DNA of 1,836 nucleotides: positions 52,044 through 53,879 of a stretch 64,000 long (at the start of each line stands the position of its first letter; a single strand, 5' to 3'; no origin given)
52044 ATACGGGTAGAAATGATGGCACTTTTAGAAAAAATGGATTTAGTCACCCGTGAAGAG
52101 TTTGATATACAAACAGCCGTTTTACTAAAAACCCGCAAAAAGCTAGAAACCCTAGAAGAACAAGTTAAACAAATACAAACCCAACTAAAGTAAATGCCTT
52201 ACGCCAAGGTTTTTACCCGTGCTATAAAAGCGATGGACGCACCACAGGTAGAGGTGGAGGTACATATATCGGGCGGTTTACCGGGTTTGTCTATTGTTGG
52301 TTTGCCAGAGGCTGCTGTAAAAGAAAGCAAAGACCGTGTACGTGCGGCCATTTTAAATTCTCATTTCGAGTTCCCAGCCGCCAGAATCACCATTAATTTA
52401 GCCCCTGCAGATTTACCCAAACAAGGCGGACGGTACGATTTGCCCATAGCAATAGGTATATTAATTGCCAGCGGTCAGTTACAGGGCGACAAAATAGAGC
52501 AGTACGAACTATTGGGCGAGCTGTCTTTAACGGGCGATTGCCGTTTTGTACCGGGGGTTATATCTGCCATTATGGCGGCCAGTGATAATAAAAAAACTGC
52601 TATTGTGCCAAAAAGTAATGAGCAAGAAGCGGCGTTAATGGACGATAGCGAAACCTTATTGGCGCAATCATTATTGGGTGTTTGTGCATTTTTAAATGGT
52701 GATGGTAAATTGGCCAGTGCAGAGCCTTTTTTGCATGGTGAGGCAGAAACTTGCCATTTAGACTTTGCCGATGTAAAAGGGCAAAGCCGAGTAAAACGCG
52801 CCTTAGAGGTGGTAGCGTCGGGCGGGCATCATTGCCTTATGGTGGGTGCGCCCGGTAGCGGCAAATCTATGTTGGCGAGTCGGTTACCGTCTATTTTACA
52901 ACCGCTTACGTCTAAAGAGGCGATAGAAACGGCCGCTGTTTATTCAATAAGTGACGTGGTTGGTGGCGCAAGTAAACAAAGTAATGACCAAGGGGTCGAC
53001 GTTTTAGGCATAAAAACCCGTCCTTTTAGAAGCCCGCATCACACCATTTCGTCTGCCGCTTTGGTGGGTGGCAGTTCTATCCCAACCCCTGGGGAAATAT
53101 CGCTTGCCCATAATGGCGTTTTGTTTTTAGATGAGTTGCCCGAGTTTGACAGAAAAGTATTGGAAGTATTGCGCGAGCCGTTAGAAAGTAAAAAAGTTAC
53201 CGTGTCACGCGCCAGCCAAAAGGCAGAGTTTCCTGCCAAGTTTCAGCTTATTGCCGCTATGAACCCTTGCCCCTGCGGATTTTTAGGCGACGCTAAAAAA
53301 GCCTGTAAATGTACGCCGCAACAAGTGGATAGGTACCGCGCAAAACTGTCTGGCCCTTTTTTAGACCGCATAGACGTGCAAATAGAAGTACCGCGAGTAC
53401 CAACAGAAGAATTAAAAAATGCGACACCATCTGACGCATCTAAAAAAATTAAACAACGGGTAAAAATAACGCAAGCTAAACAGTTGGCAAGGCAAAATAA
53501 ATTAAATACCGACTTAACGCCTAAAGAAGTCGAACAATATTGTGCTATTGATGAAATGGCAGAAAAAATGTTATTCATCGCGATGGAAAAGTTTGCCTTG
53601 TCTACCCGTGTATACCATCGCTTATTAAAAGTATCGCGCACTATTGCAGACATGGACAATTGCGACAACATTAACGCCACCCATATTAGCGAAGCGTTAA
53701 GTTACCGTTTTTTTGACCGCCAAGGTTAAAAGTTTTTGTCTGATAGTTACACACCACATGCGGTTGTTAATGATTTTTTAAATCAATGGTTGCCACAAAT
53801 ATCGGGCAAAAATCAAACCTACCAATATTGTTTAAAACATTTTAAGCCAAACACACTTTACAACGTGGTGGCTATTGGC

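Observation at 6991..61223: Strongly over-represented 12-mer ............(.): candidate new uptake or architecture signal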

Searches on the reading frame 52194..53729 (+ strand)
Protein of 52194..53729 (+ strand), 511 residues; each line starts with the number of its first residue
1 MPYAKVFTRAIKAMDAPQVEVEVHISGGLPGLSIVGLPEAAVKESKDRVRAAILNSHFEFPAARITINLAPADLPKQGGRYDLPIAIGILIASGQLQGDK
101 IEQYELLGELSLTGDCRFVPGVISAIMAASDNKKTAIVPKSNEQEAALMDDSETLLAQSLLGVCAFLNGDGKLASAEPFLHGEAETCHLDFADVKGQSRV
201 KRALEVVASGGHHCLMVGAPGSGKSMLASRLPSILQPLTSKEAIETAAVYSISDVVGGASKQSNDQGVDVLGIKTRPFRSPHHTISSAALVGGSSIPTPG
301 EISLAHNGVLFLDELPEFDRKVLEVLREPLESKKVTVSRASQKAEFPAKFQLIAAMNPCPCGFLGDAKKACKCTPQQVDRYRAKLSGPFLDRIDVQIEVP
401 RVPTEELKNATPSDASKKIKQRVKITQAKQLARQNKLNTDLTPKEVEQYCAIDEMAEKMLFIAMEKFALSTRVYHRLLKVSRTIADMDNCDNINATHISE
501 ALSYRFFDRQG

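Call 6: find_encoding_contigs(protein=window:52194-53729:+, flank=3000, max_places=4)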
Protein window:52194-53729:+ (511 aa): 1 contig read that carries it; 1 place shown.
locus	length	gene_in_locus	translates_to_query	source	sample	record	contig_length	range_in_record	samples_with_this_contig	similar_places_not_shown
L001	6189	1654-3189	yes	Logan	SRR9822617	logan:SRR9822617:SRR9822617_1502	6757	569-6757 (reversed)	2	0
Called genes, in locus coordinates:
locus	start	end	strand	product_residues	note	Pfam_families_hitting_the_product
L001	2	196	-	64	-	PF07927:HicA_toxin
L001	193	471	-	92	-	PF08972:DUF1902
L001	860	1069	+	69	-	-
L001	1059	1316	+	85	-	PF05016:ParE_toxin, PF15781:ParE-like_toxin (weak)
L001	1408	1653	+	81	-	PF04380:BMFP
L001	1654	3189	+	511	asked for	PF13541:ChlI, PF00158:Sigma54_activat (faint), PF01078:Mg_chelatase, PF05496:RuvB_N (faint), PF07728:AAA_5, PF00493:MCM (weak), PF13335:Mg_chelatase_C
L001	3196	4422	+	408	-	PF13660:DUF4147, PF05161:MOFRL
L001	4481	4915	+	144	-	-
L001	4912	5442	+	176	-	-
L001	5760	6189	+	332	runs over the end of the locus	?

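Call 12: search_protein_families(library=ncbifam, proteins=[window:52194-53729:+], max_evalue=1e-10)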
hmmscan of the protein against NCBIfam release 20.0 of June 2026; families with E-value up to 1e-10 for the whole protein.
window:52194-53729:+ (511 aa): 2 families
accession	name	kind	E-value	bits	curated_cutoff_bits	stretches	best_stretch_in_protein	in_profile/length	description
TIGR00368.1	TIGR00368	hypoth_equivalog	5.8e-190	632.1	362.4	1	6-505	1-499/499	YifB family Mg chelatase-like AAA ATPase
NF007365.0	PRK09862.1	equivalog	6.6e-171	569.3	530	1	3-509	3-496/506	YifB family Mg chelatase-like AAA ATPase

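Call 39: find_homologous_proteins(query=window:52194-53729:+, max_evalue=1e-80)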
Query window:52194-53729:+ (511 aa): 8000 proteins with E <= 1e-80 among 8000 candidates; the best 120 are listed.
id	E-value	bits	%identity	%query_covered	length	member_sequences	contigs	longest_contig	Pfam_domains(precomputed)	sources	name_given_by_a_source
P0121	0.0e+0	1130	100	100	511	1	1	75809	PF00158.33,PF13335.13,PF00493.30,PF05496.19,PF07728.21,PF01078.28,PF13541.13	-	-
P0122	8.3e-253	857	78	100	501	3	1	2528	PF00158.33,PF13335.13,PF00493.30,PF05496.19,PF07728.21,PF01078.28,PF13541.13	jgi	jgi:magnesium chelatase family protein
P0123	8.2e-224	762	69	100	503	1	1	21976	PF00158.33,PF13335.13,PF00493.30,PF07728.21,PF01078.28,PF13541.13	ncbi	-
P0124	5.1e-178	611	58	100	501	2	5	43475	PF00158.33,PF13335.13,PF00493.30,PF00004.36,PF07728.21,PF01078.28,PF13541.13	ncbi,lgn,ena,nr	ncbi:MAG: ATP-dependent protease [Gammaproteobacteria bacterium]|nr:MAG: ATP-dependent protease [Gam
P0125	2.8e-176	605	56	100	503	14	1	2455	PF00158.33,PF13335.13,PF00493.30,PF07728.21,PF01078.28,PF13541.13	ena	-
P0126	3.5e-176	605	54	100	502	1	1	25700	PF00158.33,PF13335.13,PF00493.30,PF07728.21,PF01078.28,PF13541.13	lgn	-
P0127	1.3e-175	603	56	100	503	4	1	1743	PF00158.33,PF13335.13,PF00493.30,PF07728.21,PF01078.28,PF13541.13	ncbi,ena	-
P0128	1.6e-175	602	56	100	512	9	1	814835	PF00158.33,PF13335.13,PF00493.30,PF07728.21,PF01078.28,PF13541.13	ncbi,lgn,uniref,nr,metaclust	ncbi:YifB family Mg chelatase-like AAA ATPase [Teredinibacter turnerae]|uniref:YifB family Mg chelat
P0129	1.7e-175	602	56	99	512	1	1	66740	PF00158.33,PF13335.13,PF00493.30,PF07728.21,PF01078.28,PF13541.13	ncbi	-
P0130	2.3e-175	602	57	100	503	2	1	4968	PF00158.33,PF13335.13,PF00493.30,PF07728.21,PF01078.28,PF13541.13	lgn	-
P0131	3.5e-175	601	57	100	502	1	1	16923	PF00158.33,PF13335.13,PF00493.30,PF07728.21,PF01078.28,PF13541.13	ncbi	-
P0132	6.3e-175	600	56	100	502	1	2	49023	PF00158.33,PF13335.13,PF00493.30,PF07728.21,PF01078.28,PF13541.13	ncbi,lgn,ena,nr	ncbi:MAG: YifB family Mg chelatase-like AAA ATPase [Methylococcales bacterium]|nr:YifB family Mg che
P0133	6.7e-175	600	56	100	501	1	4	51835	PF00158.33,PF13335.13,PF00493.30,PF00004.36,PF07728.21,PF01078.28,PF13541.13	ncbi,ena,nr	ncbi:MAG: ATP-dependent protease [Gammaproteobacteria bacterium]|nr:MAG: ATP-dependent protease [Gam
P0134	7.0e-175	600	55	100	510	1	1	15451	PF00158.33,PF13335.13,PF00493.30,PF07728.21,PF01078.28,PF13541.13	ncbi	ncbi:YifB family Mg chelatase-like AAA ATPase [Kaarinaea lacus]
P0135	1.4e-174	599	56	100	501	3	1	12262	PF00158.33,PF13335.13,PF00493.30,PF07728.21,PF01078.28,PF13541.13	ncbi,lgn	-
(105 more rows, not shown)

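Call 40: find_encoding_contigs(protein=P0123, flank=10000, max_places=3)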
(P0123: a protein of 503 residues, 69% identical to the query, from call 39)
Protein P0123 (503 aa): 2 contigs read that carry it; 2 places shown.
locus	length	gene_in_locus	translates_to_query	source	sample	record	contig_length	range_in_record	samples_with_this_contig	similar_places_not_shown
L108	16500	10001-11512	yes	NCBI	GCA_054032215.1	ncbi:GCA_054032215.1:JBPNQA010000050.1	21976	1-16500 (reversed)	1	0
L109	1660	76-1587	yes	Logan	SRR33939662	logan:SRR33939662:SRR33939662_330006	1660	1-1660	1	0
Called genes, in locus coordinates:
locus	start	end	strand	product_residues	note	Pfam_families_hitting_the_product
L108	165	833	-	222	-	PF13717:Zn_ribbon_4 (weak), PF13719:Zn_ribbon_5 (weak), PF11906:DUF3426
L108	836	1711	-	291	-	PF06325:PrmA, PF05175:MTS, PF03602:Cons_hypoth95 (faint), PF08242:Methyltransf_12 (weak), PF13649:Methyltransf_25 (weak), PF13847:Methyltransf_31 (weak)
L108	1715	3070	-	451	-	PF00289:Biotin_carb_N, PF02222:ATP-grasp, PF02786:CPSase_L_D2, PF07478:Dala_Dala_lig_C (weak), PF02785:Biotin_carb_C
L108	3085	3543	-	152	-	PF00364:Biotin_lipoyl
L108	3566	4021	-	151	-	PF01220:DHquinase_II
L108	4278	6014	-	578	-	PF02624:YcaO, PF18381:YcaO_C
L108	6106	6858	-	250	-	PF13512:TPR_18, PF13525:YfiO, PF13174:TPR_6 (faint)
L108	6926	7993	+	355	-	PF01479:S4, PF00849:PseudoU_synth_2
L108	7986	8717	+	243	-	PF02578:Cu-oxidase_4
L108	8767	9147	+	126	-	-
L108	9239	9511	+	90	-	-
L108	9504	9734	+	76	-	PF10049:DUF2283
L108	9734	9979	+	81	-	PF04380:BMFP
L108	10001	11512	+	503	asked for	PF13541:ChlI, PF00493:MCM, PF00158:Sigma54_activat (faint), PF01078:Mg_chelatase, PF07728:AAA_5, PF13335:Mg_chelatase_C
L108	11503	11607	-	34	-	-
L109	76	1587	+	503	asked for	PF13541:ChlI, PF00493:MCM, PF00158:Sigma54_activat (faint), PF01078:Mg_chelatase, PF07728:AAA_5, PF13335:Mg_chelatase_C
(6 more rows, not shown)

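Call 41: find_encoding_contigs(protein=P0122, flank=10000, max_places=3)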
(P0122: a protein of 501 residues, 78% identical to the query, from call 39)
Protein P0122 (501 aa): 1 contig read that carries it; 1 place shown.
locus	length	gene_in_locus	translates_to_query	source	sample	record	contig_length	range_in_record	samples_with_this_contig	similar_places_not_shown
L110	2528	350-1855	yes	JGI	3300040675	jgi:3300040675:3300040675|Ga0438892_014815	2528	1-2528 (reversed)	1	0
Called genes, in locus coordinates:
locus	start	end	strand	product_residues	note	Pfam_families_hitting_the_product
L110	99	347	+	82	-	PF04380:BMFP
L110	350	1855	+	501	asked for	PF13541:ChlI, PF05496:RuvB_N (faint), PF00158:Sigma54_activat (weak), PF00493:MCM, PF01078:Mg_chelatase, PF07728:AAA_5, PF13335:Mg_chelatase_C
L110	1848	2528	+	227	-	?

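Call 49: find_encoding_contigs(protein=P0124, flank=10000, max_places=3)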
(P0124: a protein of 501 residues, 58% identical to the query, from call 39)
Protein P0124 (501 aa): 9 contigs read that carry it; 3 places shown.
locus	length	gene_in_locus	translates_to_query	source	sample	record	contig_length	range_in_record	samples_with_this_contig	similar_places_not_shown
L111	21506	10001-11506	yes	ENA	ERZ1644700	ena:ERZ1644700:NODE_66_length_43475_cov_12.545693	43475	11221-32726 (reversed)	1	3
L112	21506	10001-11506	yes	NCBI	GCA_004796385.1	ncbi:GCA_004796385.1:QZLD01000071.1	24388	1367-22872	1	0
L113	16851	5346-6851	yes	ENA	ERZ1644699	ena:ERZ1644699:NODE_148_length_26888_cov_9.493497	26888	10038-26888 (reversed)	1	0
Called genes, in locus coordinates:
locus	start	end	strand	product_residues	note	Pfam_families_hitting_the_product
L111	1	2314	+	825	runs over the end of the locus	-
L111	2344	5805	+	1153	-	-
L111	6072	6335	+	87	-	-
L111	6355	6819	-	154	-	PF00583:Acetyltransf_1, PF13673:Acetyltransf_10, PF13508:Acetyltransf_7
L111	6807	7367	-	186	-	PF01510:Amidase_2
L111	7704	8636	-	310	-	PF00294:PfkB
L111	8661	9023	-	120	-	PF01219:DAGK_prokar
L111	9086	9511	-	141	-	PF01597:GCV_H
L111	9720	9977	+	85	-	PF04380:BMFP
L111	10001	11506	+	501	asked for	PF13541:ChlI, PF00158:Sigma54_activat (weak), PF01078:Mg_chelatase, PF00004:AAA (faint), PF07728:AAA_5, PF00493:MCM, PF13335:Mg_chelatase_C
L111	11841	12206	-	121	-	-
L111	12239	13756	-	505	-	PF02386:TrkH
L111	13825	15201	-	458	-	PF01210:NAD_Gly3P_dh_N (faint), PF01262:AlaDh_PNT_C (faint), PF01266:DAO (faint), PF01488:Shikimate_DH (faint), PF02254:TrkA_N, PF02080:TrkA_C, PF02254:TrkA_N, PF02080:TrkA_C, +6 more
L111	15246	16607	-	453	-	PF00072:Response_reg, PF00158:Sigma54_activat, PF01078:Mg_chelatase (faint), PF14532:Sigma54_activ_2, PF07728:AAA_5 (faint), PF25601:AAA_lid_14, PF02954:HTH_8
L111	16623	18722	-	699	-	PF19312:NtrY_N, PF00672:HAMP, PF13426:PAS_9 (weak), PF00512:HisKA, PF02518:HATPase_c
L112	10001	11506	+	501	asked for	PF13541:ChlI, PF00158:Sigma54_activat (weak), PF01078:Mg_chelatase, PF00004:AAA (faint), PF07728:AAA_5, PF00493:MCM, PF13335:Mg_chelatase_C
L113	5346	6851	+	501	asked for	PF13541:ChlI, PF00158:Sigma54_activat (weak), PF01078:Mg_chelatase, PF00004:AAA (faint), PF07728:AAA_5, PF00493:MCM, PF13335:Mg_chelatase_C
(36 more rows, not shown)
